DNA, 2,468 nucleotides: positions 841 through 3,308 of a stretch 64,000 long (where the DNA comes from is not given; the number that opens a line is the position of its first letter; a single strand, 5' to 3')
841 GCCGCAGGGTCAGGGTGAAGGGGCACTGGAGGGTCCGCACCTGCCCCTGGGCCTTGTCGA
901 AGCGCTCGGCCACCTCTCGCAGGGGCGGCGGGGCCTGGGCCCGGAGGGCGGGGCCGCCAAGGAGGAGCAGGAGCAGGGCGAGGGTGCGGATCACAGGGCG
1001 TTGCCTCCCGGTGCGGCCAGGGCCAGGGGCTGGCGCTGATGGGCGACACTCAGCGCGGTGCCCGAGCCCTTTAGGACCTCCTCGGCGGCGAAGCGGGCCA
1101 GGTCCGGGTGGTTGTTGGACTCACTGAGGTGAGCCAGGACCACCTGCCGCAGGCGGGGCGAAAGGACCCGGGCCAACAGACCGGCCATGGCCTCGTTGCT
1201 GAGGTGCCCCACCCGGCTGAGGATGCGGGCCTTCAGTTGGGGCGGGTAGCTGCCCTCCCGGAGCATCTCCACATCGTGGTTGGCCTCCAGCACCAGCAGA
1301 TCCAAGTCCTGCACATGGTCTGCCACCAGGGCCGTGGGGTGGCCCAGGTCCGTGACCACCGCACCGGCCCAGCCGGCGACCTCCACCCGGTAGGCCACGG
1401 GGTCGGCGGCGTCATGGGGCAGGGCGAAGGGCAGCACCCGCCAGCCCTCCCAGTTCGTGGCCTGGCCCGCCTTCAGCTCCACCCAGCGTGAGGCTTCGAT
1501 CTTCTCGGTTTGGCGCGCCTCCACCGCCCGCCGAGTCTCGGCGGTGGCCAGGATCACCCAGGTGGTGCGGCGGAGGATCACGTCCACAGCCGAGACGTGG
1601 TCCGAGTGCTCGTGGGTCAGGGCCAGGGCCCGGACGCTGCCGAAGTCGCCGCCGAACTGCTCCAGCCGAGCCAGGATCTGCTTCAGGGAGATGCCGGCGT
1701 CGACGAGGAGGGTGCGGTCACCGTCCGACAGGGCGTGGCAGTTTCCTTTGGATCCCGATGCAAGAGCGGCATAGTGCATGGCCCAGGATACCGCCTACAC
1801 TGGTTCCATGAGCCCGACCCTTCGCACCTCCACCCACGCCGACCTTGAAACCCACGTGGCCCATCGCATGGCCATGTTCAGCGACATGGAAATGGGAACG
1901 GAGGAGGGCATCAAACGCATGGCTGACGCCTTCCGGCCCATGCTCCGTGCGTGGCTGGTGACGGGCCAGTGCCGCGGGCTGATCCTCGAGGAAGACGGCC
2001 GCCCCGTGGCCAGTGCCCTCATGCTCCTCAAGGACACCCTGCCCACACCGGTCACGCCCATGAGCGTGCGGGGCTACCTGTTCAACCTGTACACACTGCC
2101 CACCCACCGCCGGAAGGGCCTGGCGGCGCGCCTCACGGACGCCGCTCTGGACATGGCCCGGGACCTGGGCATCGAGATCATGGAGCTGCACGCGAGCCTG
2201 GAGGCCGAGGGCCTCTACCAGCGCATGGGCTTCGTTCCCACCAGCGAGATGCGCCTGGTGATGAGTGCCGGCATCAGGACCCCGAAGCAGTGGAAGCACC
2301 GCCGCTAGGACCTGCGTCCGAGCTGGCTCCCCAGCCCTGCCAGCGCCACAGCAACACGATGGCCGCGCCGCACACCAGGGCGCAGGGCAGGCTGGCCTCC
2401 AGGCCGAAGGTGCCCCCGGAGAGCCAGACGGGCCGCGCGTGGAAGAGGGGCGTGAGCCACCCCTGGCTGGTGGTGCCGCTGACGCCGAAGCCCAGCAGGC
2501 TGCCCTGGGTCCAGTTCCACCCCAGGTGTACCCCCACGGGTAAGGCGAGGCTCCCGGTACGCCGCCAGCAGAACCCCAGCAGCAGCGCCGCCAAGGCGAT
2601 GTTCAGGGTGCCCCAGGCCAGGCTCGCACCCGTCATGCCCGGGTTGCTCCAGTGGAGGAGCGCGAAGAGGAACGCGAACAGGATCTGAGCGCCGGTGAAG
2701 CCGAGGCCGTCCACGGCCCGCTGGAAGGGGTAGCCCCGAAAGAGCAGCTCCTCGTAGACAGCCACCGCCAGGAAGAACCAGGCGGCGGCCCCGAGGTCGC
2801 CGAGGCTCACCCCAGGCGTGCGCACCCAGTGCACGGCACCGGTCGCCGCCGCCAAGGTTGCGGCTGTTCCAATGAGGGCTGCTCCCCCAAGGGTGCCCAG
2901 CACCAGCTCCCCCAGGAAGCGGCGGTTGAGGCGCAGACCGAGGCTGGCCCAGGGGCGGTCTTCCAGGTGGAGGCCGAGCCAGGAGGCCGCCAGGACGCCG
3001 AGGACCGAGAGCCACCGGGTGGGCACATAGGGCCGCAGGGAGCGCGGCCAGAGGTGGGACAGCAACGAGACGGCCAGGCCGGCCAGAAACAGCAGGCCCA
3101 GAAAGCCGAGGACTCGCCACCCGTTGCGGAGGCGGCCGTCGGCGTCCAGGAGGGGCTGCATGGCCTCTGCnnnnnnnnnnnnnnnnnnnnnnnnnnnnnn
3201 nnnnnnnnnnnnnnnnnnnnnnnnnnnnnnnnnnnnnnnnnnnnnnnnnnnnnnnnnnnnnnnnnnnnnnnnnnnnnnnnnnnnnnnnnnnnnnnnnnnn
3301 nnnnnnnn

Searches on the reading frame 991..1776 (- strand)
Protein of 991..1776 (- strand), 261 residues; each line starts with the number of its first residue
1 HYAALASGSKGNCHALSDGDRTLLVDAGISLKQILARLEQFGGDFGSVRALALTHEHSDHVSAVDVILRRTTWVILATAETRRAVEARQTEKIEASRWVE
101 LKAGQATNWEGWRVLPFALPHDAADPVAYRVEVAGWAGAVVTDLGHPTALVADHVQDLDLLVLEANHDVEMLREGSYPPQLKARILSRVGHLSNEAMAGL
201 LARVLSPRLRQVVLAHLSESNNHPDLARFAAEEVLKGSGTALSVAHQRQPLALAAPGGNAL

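Call 29: search_protein_families(library=pfam, proteins=[window:991-1776:-], max_evalue=0.0001)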
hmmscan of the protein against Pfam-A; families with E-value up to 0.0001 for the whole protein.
window:991-1776:- (261 aa): 2 families
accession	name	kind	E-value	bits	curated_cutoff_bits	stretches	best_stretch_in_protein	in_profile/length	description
PF12706.13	Lactamase_B_2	-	3.3e-16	59.9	27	1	21-205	1-191/200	Beta-lactamase superfamily domain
PF00753.33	Lactamase_B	-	4.1e-11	43.6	22.7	1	11-133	6-141/196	Metallo-beta-lactamase superfamily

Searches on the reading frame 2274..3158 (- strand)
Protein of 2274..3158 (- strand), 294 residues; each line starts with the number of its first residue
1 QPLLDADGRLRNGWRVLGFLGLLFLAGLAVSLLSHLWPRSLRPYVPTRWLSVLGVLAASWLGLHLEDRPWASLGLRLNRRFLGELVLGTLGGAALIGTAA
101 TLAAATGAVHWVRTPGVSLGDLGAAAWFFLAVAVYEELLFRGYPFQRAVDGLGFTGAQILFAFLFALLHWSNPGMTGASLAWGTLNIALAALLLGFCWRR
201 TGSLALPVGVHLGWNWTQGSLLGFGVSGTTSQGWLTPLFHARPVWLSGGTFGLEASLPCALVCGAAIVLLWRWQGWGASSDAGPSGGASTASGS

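Call 29: search_protein_families(library=pfam, proteins=[window:2274-3158:-], max_evalue=0.0001)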
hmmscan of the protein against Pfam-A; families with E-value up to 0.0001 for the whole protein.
window:2274-3158:- (294 aa): 1 family
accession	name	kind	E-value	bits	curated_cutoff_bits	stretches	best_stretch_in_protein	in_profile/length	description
PF02517.21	Rce1-like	-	8.7e-16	58.4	22.4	1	124-216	7-92/93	Type II CAAX prenyl endopeptidase Rce1-like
